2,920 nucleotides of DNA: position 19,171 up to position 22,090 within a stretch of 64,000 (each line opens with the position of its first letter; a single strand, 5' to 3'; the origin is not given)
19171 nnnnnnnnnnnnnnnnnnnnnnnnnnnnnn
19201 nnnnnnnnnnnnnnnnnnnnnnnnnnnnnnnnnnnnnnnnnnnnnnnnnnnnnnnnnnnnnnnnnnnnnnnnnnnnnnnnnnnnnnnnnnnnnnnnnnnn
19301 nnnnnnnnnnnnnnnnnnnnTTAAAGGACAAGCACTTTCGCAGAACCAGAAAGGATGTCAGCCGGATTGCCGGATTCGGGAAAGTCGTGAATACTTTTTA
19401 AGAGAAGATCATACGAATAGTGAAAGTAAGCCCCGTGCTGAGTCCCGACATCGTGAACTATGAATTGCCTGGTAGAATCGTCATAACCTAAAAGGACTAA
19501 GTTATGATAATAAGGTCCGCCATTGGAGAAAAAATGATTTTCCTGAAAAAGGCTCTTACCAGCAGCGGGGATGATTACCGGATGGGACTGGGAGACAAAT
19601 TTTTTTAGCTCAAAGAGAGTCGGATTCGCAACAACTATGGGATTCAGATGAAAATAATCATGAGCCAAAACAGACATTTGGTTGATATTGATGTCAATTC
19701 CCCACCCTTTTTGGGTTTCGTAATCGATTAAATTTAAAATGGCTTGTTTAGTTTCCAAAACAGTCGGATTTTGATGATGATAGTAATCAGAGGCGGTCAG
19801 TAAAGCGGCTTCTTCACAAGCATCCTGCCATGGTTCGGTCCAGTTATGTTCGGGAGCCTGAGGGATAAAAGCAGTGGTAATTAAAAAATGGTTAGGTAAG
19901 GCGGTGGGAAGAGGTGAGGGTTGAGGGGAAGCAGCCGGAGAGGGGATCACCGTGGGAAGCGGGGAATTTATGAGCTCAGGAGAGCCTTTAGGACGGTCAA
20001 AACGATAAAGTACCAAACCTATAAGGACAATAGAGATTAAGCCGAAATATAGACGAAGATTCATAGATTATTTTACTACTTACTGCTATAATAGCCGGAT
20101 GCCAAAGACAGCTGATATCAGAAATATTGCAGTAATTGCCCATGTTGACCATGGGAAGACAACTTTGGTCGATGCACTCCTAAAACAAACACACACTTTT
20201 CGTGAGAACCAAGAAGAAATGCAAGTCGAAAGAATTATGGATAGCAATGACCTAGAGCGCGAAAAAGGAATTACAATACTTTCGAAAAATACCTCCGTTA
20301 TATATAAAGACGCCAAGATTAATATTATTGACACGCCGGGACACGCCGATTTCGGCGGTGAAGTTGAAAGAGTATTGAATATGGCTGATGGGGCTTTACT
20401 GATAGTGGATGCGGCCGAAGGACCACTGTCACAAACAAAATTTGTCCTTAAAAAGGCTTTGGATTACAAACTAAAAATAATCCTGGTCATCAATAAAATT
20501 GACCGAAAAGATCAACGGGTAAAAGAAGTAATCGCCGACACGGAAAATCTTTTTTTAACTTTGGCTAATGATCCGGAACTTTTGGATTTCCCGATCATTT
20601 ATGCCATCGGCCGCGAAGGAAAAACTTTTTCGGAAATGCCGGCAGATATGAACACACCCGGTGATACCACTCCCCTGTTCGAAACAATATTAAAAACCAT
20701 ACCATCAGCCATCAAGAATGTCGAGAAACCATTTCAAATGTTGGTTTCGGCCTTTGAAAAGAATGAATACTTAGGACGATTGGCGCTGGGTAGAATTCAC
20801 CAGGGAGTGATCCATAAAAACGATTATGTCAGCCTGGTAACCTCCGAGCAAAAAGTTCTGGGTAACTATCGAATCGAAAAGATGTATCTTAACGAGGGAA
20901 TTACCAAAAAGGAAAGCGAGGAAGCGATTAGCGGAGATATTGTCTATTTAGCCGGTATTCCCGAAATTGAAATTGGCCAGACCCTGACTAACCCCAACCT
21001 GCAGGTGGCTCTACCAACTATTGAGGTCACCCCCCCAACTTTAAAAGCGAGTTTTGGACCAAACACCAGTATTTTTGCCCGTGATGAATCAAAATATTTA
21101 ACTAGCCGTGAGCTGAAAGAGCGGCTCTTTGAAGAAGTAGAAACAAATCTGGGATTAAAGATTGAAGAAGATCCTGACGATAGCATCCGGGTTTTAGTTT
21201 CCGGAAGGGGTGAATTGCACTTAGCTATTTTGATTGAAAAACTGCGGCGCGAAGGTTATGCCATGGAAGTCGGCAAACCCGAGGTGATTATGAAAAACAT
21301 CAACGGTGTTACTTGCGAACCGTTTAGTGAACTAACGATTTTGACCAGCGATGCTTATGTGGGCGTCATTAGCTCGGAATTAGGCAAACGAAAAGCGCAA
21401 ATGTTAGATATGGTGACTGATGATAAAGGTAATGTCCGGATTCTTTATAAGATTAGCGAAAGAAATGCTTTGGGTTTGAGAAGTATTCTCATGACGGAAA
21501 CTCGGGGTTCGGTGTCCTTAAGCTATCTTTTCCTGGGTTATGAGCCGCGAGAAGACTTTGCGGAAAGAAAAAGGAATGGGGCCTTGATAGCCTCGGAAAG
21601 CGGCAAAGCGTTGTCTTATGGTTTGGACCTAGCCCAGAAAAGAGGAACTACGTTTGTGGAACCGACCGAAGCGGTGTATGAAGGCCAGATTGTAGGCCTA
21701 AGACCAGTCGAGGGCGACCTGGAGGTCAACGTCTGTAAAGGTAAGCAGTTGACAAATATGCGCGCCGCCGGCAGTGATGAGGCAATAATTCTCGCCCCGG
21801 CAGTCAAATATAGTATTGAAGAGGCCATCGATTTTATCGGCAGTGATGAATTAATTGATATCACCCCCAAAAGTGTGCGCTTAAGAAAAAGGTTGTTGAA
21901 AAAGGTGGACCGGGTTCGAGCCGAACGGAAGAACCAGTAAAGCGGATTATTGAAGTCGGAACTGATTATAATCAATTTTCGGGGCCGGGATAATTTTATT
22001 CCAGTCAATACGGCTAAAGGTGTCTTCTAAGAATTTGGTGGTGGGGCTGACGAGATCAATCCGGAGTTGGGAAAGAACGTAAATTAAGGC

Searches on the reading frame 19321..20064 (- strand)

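Call 9: search_protein_families(library=pfam, proteins=[window:19321-20064:-], max_evalue=0.01)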
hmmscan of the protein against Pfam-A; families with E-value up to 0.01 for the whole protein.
window:19321-20064:- (247 aa): 1 family
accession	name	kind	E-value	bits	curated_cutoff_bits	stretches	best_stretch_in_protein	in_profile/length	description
PF13529.12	Peptidase_C39_2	-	5.5e-05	24.2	24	1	68-205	7-141/143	Peptidase_C39 like family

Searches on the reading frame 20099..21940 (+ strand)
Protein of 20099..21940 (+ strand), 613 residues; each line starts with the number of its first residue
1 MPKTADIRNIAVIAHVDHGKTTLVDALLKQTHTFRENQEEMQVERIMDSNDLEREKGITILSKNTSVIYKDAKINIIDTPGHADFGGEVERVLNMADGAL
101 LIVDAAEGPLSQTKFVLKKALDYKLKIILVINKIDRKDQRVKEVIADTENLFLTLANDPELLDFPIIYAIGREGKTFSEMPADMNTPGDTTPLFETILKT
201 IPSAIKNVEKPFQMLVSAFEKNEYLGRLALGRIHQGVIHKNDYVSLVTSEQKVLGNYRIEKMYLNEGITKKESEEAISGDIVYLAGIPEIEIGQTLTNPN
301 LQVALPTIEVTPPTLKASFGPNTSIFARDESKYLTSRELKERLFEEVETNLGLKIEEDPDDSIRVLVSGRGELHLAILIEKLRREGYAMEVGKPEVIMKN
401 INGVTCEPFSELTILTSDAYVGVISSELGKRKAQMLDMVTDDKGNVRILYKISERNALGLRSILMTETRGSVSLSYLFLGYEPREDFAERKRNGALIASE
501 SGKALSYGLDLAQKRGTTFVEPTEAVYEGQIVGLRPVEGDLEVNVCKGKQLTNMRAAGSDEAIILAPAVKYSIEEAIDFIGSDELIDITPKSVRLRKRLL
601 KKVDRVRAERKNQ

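Call 37: search_protein_families(library=pfam, proteins=[window:20099-21940:+], max_evalue=0.001)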
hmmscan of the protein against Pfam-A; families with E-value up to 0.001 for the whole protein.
window:20099-21940:+ (613 aa): 8 families
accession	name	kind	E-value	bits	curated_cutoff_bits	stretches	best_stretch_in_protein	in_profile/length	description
PF00009.33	GTP_EFTU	-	1.3e-55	188.3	26.5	1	6-202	2-187/188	Elongation factor Tu GTP binding domain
PF21018.2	BipA_C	-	8.5e-41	138.6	23.8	1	493-601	1-109/110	TypA/BipA C-terminal domain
PF00679.30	EFG_C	-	5.3e-15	55.7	27.9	1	405-483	2-80/89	Elongation factor G C-terminus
PF03144.31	GTP_EFTU_D2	-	2.1e-10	41.3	30.3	1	226-297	1-73/73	Elongation factor Tu domain 2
PF22042.2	EF-G_D2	-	2.8e-07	31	27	1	211-297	1-82/84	Elongation factor G domain 2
PF01926.29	MMR_HSR1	-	2.1e-06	28.2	21.9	1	10-133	2-113/113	50S ribosome-binding GTPase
PF14492.12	EFG_III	-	0.00016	22.1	27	1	337-391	19-73/75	Elongation Factor G, domain III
PF00735.24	Septin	-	0.0005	19.9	26.2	0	9-85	6-75/280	Septin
